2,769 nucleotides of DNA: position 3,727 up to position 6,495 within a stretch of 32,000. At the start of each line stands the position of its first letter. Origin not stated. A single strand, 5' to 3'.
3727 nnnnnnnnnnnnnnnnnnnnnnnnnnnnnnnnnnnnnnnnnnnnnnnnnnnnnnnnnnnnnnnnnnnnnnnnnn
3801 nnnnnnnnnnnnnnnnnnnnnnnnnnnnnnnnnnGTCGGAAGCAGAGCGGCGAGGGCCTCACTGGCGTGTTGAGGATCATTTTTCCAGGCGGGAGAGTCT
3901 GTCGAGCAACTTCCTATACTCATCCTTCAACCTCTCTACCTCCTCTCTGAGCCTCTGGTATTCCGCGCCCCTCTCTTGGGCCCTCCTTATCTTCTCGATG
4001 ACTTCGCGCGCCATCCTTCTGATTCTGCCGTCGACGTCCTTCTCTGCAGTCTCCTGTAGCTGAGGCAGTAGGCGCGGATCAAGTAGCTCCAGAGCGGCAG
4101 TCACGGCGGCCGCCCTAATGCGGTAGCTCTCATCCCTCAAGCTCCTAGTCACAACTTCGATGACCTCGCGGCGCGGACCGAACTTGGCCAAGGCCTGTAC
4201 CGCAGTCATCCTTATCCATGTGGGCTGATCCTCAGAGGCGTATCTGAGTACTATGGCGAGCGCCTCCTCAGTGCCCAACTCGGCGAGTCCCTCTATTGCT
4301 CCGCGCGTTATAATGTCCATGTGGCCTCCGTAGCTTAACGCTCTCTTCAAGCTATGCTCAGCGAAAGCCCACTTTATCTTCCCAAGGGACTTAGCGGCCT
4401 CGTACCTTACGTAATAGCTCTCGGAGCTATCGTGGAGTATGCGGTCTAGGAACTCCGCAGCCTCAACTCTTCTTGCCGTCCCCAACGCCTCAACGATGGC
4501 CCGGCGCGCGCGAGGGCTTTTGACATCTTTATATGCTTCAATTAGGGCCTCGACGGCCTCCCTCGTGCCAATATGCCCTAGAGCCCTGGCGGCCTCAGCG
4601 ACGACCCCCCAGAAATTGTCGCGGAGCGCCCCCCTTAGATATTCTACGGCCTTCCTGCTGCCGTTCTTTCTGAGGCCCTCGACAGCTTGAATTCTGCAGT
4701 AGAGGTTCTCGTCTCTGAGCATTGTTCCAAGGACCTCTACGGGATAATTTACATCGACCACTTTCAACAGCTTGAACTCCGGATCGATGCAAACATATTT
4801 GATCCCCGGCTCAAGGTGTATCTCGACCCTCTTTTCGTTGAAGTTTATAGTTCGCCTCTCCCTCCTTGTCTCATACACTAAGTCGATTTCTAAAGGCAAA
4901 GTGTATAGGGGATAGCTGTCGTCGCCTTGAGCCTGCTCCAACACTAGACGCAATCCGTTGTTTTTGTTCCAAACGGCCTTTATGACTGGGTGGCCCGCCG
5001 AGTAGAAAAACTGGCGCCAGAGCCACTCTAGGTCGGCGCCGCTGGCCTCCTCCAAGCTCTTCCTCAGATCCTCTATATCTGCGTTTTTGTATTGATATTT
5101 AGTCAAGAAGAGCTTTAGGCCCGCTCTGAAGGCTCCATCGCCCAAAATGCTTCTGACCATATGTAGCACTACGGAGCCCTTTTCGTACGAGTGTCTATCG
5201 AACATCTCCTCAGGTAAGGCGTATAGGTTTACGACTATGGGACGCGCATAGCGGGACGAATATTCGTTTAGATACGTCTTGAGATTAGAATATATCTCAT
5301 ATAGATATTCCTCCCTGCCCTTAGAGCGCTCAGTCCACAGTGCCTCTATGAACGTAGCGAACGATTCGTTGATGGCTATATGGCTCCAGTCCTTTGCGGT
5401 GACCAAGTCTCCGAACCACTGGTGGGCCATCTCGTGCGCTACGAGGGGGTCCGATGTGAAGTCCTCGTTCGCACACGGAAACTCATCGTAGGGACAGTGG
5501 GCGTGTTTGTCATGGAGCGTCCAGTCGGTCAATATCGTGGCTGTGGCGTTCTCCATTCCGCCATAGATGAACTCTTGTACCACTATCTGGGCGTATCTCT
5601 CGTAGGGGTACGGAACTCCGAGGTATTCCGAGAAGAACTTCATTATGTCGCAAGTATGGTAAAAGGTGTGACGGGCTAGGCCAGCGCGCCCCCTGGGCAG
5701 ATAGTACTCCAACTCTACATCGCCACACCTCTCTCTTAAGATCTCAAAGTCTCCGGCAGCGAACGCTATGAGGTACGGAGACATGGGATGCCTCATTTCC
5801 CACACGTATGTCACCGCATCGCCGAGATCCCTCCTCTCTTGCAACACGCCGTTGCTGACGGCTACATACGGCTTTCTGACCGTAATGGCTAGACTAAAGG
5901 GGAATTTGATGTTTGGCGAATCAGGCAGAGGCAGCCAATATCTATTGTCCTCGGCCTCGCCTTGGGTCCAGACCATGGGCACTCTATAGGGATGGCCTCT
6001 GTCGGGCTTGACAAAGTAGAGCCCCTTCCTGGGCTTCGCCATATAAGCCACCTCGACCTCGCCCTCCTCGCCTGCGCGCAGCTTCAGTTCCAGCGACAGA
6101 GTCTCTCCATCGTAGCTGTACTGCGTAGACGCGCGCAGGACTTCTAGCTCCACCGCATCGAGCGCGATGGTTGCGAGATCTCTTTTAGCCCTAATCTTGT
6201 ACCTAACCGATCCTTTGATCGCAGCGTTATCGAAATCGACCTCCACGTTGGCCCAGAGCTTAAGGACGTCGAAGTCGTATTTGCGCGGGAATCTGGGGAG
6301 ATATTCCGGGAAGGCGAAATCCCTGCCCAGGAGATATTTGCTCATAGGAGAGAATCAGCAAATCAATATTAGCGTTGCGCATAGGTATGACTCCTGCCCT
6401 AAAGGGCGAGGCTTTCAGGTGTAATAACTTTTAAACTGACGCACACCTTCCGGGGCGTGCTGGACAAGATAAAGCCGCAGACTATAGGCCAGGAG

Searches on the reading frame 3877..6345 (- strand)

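Call 17: search_protein_families(library=pfam, proteins=[window:3877-6345:-])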
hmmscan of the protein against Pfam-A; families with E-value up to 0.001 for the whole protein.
window:3877-6345:- (822 aa): 6 families
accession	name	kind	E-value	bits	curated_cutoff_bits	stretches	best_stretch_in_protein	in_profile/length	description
PF01433.26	Peptidase_M1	-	5e-51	173.8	27.7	1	230-446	5-218/218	Peptidase family M1 domain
PF13646.12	HEAT_2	-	5.5e-33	113.5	27.7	4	537-622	2-88/88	HEAT repeats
PF17900.6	Peptidase_M1_N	-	9e-19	68.7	25.8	1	22-192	4-186/186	Peptidase M1 N-terminal domain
PF03130.22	HEAT_PBS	-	3.7e-14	52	20.9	1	583-607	3-27/27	PBS lyase HEAT-like repeat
PF02985.28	HEAT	-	7e-10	38.7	23.5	0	729-750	2-23/31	HEAT repeat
PF01347.28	Vitellogenin_N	-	4e-05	22.8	24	0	683-770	482-576/590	Lipoprotein amino terminal region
